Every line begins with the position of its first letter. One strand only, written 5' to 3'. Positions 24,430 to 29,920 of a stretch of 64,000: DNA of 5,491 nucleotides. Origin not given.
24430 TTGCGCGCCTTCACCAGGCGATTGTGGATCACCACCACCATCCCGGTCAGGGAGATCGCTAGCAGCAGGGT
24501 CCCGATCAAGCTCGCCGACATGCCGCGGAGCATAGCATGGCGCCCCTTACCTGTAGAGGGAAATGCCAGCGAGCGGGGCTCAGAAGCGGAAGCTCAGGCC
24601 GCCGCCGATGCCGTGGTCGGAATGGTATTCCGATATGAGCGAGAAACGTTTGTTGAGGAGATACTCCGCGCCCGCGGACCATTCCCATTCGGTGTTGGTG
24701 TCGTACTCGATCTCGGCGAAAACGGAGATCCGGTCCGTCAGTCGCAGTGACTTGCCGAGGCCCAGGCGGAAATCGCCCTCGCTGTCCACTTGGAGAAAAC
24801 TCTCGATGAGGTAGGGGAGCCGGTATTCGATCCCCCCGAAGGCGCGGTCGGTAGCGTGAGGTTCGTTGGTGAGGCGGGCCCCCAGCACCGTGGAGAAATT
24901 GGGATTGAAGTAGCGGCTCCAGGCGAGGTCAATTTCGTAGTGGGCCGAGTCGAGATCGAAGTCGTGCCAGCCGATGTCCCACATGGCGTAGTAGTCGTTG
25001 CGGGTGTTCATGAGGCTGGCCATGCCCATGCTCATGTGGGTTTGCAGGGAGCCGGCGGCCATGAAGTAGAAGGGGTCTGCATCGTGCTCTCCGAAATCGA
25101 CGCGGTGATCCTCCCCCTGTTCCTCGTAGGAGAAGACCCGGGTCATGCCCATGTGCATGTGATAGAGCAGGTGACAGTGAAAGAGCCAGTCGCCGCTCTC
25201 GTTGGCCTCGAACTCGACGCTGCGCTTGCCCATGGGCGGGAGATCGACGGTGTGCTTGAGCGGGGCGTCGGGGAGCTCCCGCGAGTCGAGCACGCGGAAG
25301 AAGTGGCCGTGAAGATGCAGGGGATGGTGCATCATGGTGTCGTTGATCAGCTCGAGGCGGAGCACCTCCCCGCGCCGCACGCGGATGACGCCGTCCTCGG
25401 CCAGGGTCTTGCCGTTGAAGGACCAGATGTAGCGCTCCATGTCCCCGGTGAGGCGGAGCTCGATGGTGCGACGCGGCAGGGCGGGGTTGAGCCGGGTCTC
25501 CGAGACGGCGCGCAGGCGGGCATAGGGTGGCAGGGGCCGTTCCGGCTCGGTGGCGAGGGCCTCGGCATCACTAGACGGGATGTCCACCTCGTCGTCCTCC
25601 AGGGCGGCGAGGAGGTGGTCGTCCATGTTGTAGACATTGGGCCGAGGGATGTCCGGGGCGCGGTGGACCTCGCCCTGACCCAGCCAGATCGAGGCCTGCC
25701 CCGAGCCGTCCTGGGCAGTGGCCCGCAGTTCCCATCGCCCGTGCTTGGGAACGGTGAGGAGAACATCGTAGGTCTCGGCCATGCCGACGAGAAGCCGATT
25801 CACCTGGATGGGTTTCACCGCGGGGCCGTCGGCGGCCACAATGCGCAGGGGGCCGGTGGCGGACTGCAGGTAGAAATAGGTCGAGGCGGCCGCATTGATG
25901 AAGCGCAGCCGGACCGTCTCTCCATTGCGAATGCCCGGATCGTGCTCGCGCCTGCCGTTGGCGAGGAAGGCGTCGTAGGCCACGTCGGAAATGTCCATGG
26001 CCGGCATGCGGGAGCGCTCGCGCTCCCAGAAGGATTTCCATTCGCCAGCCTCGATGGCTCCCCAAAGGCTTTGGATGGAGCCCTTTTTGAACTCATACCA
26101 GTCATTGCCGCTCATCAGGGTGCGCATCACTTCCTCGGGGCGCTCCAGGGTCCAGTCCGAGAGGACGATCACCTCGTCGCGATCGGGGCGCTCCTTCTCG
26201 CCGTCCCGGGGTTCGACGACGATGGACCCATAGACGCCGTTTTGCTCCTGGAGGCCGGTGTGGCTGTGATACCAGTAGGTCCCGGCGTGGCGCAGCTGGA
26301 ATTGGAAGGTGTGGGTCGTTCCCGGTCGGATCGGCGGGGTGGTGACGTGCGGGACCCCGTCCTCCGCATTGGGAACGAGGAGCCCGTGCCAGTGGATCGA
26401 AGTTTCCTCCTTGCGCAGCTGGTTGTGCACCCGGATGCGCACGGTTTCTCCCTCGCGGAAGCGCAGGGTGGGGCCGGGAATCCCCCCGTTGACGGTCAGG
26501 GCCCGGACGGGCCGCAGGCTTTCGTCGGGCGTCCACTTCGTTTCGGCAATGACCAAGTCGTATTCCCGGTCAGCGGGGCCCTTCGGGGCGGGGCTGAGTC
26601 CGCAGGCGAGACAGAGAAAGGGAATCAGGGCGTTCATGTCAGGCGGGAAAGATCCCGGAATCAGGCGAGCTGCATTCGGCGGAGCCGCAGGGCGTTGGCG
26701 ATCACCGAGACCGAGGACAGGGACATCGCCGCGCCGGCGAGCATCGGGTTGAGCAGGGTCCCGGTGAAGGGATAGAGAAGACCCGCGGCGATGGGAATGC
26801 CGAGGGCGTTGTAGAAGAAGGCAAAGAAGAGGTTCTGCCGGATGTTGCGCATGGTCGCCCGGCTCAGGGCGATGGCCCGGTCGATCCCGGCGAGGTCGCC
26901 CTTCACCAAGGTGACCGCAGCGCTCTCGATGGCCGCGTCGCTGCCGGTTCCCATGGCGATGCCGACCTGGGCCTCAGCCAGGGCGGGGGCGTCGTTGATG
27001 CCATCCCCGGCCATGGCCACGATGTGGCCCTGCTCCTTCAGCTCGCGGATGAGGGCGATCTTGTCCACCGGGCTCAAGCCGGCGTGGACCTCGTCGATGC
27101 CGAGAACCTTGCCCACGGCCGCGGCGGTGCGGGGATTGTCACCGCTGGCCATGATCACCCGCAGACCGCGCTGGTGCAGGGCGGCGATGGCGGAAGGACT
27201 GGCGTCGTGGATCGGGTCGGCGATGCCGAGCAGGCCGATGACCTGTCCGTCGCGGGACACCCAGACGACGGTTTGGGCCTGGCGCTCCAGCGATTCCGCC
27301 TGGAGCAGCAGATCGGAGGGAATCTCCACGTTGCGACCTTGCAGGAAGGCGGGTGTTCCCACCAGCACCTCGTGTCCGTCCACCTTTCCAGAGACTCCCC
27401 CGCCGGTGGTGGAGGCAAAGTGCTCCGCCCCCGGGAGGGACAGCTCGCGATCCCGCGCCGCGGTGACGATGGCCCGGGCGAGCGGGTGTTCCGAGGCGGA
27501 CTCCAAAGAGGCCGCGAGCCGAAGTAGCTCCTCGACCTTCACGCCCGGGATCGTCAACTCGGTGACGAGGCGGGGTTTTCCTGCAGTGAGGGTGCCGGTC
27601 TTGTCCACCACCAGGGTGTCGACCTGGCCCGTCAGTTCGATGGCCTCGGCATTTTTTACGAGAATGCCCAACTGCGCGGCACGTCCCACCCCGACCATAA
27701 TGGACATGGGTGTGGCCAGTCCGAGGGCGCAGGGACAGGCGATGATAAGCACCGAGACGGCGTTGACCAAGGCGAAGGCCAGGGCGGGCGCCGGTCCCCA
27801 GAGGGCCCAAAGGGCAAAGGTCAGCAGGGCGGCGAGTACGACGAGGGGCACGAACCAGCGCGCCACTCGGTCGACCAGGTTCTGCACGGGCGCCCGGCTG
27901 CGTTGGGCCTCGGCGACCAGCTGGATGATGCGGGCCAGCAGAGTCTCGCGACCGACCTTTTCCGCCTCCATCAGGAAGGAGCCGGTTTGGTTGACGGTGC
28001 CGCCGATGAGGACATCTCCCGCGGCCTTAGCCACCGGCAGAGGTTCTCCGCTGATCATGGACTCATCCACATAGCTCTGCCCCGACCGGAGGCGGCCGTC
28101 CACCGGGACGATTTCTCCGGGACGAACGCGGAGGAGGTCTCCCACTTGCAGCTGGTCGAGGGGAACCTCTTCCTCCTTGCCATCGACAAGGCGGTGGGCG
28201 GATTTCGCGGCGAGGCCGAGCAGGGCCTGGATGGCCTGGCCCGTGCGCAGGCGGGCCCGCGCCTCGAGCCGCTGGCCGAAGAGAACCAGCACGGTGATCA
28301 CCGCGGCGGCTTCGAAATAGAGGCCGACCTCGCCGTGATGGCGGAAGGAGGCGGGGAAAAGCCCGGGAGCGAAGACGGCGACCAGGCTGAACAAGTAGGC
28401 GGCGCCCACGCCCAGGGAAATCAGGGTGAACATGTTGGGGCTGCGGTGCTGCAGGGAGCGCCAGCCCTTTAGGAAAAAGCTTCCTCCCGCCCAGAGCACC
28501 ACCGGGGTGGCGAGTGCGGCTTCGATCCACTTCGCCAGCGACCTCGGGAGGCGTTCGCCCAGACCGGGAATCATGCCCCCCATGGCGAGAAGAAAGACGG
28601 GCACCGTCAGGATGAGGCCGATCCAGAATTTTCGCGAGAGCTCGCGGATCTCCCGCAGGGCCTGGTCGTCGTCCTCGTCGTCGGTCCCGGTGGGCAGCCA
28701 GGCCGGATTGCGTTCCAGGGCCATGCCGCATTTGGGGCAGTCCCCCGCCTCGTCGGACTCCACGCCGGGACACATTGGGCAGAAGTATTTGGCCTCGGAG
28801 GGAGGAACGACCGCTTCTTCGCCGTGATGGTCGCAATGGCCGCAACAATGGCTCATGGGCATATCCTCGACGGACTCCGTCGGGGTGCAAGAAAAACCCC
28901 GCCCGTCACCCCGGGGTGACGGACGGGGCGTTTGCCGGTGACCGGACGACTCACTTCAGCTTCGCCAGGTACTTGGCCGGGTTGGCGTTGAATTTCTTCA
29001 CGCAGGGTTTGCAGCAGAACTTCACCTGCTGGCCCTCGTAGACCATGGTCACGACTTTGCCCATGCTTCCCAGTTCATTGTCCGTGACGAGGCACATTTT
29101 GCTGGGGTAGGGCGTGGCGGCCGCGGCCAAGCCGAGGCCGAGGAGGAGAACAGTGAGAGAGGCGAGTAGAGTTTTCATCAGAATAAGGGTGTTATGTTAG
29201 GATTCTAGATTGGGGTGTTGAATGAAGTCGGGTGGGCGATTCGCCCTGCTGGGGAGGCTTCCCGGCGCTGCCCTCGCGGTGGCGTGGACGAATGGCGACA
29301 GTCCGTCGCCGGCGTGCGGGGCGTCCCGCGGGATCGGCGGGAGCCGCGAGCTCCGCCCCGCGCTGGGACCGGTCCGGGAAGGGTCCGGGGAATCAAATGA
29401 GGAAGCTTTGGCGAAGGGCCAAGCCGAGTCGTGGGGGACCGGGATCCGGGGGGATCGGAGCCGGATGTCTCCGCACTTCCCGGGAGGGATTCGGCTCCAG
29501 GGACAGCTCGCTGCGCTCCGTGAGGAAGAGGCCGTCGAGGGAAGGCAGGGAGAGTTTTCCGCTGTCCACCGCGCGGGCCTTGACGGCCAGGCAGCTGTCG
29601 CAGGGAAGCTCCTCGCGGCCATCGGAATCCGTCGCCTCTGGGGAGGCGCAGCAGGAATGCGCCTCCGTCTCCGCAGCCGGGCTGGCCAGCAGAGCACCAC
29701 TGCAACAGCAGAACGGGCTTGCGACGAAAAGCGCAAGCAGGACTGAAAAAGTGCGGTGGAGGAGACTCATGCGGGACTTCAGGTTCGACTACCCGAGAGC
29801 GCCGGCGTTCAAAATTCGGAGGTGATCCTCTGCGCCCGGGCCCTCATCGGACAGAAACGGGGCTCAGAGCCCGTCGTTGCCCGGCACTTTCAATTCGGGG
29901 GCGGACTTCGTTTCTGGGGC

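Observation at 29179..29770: Putative copper-sensing ribosome-arrest leader (CutF/CruR-like) at the head of the copper cluster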

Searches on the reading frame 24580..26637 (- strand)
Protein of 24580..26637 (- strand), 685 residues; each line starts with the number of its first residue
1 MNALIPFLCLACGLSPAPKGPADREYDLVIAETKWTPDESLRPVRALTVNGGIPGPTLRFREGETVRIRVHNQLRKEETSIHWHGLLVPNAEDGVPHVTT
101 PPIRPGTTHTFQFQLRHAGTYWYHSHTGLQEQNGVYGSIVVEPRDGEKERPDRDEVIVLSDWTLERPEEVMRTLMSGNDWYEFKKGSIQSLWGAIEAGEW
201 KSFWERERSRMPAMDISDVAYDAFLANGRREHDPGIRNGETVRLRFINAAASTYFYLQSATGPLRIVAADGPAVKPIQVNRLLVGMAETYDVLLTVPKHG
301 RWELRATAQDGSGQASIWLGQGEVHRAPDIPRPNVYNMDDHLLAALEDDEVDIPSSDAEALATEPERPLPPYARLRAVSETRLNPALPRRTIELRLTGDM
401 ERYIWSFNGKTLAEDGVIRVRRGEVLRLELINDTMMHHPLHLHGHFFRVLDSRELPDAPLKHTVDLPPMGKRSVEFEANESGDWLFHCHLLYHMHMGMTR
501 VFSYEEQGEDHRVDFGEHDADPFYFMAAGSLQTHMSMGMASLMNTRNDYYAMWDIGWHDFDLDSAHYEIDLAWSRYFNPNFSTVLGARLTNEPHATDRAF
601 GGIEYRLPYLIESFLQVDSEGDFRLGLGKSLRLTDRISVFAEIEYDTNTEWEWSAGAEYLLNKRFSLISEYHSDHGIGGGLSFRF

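Call 3: search_protein_families(library=pfam, proteins=[window:24580-26637:-], max_evalue=1)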
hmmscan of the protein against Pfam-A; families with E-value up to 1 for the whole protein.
window:24580-26637:- (685 aa): 7 families
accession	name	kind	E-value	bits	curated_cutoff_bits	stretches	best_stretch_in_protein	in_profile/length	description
PF07732.21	Cu-oxidase_3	-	7.2e-45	152.3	21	2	32-145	4-118/119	Multicopper oxidase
PF07731.20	Cu-oxidase_2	-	1.6e-36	125.5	20.4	2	389-506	5-135/137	Multicopper oxidase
PF00394.28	Cu-oxidase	-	2.5e-19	70.4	21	2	221-310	36-137/157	Multicopper oxidase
PF23509.1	MSMEG_3727_PQQ-assoc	-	0.00016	21.6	27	1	110-153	103-146/152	MSMEG_3727, PQQ-associated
PF05275.17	CopB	-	0.019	15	27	1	565-648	51-139/208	Copper resistance protein B precursor (CopB)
PF13473.12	Cupredoxin_1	-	0.036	14.5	27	0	457-495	63-97/104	Cupredoxin-like domain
PF13505.12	OMP_b-brl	-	0.069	13.8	28.7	1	541-650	63-156/175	Outer membrane protein beta-barrel domain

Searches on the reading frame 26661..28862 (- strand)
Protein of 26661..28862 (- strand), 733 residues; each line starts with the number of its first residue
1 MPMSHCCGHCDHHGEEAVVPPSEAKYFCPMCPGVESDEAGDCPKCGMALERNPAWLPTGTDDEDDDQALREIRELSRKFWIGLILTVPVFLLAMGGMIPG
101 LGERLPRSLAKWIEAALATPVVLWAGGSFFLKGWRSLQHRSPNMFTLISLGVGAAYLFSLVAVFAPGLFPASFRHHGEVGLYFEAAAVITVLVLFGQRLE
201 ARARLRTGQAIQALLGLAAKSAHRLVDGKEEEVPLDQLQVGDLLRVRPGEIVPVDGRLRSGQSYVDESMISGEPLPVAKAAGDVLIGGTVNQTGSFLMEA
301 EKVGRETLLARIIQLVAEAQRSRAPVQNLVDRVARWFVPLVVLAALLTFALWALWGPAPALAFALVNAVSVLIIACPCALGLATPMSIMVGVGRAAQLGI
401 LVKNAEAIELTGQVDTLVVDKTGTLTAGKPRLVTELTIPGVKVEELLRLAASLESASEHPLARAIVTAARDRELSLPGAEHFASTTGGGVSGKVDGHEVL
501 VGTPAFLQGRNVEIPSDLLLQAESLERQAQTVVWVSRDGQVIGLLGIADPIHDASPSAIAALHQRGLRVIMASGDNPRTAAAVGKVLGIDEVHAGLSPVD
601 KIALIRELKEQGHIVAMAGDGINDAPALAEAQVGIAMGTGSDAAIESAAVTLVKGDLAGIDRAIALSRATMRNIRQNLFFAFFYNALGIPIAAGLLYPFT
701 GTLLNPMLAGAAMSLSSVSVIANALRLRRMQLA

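Call 3: search_protein_families(library=pfam, proteins=[window:26661-28862:-], max_evalue=1)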
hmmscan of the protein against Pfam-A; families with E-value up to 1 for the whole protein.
window:26661-28862:- (733 aa): 6 families
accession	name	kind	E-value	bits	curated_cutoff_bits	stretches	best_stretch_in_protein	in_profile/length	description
PF00122.25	E1-E2_ATPase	-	1.5e-59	201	28.1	1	217-397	2-180/181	E1-E2 ATPase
PF00702.32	Hydrolase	-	1.2e-31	111.1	26.4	1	414-631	1-190/191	haloacid dehalogenase-like hydrolase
PF19335.5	HMBD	-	4.6e-12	46.1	23.6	1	25-50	1-26/28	Heavy metal binding domain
PF08282.18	Hydrolase_3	-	3e-07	30.9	20.9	1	609-663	200-254/255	haloacid dehalogenase-like hydrolase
PF12710.13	HAD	-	0.023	15.6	27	1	556-628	91-188/189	haloacid dehalogenase-like hydrolase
PF07191.17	Zn_ribbon_6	-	0.36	11.3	25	1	7-51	3-41/67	Double zinc ribbon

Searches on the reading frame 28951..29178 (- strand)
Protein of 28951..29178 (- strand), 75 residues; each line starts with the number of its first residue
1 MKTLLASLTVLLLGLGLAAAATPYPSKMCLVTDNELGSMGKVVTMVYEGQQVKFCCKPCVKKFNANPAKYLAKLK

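Call 3: search_protein_families(library=pfam, proteins=[window:28951-29178:-], max_evalue=1)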
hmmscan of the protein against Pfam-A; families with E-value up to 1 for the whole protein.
window:28951-29178:- (75 aa): 4 families
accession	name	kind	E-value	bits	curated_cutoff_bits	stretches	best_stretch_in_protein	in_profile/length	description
PF04945.19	YHS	-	1.4e-06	28.6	30.3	1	45-71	18-44/47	YHS domain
PF24273.1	TRASH_HVO_1752_C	-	0.0009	19.8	27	1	29-65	4-38/47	HVO_1752, C-terminal TRASH domain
PF06467.20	zf-FCS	-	0.018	15.3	22.4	1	41-63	17-39/39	MYM-type Zinc finger with FCS sequence motif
PF18354.7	SH3_18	-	0.27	11.7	25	1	31-61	35-65/85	CarS bacterial SH3 domain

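Call 4: search_protein_families(library=ncbifam, proteins=[window:28951-29178:-], max_evalue=1)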
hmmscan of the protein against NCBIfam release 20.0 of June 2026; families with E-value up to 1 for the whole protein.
window:28951-29178:- (75 aa): 0 families

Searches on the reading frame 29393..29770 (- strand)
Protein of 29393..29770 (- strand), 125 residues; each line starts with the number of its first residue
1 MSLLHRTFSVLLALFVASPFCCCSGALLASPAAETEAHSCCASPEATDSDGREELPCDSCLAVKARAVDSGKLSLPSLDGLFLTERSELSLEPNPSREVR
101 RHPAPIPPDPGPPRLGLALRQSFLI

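Call 3: search_protein_families(library=pfam, proteins=[window:29393-29770:-], max_evalue=1)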
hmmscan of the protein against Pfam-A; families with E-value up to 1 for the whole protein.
window:29393-29770:- (125 aa): 0 families

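Call 4: search_protein_families(library=ncbifam, proteins=[window:29393-29770:-], max_evalue=1)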
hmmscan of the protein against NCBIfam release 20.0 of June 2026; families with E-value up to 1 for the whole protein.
window:29393-29770:- (125 aa): 0 families

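Call 5: find_homologous_proteins(query=window:29393-29770:-, max_evalue=0.01)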
Query window:29393-29770:- (125 aa): 1 proteins with E <= 0.01 among 43 candidates.
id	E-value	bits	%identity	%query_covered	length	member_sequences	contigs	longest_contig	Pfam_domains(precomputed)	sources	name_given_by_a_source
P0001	7.3e-73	260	98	100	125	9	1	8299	-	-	-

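Call 59: find_encoding_contigs(protein=P0001, flank=2500, max_places=4)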
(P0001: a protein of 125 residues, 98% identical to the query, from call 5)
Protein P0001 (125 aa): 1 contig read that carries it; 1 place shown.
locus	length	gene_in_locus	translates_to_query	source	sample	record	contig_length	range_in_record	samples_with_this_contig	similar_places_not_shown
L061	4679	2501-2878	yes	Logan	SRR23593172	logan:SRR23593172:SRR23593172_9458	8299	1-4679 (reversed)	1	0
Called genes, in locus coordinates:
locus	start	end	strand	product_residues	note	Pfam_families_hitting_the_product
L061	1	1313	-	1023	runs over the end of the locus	PF13442:Cytochrome_CBB3 (faint), PF07635:PSCyt1, PF07626:PSD3, PF07637:PSD5, PF07631:PSD4, PF07627:PSCyt3, PF07624:PSD2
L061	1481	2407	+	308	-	PF01522:Polysacc_deac_1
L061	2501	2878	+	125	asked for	-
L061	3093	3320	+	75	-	PF04945:YHS (weak)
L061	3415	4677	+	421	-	?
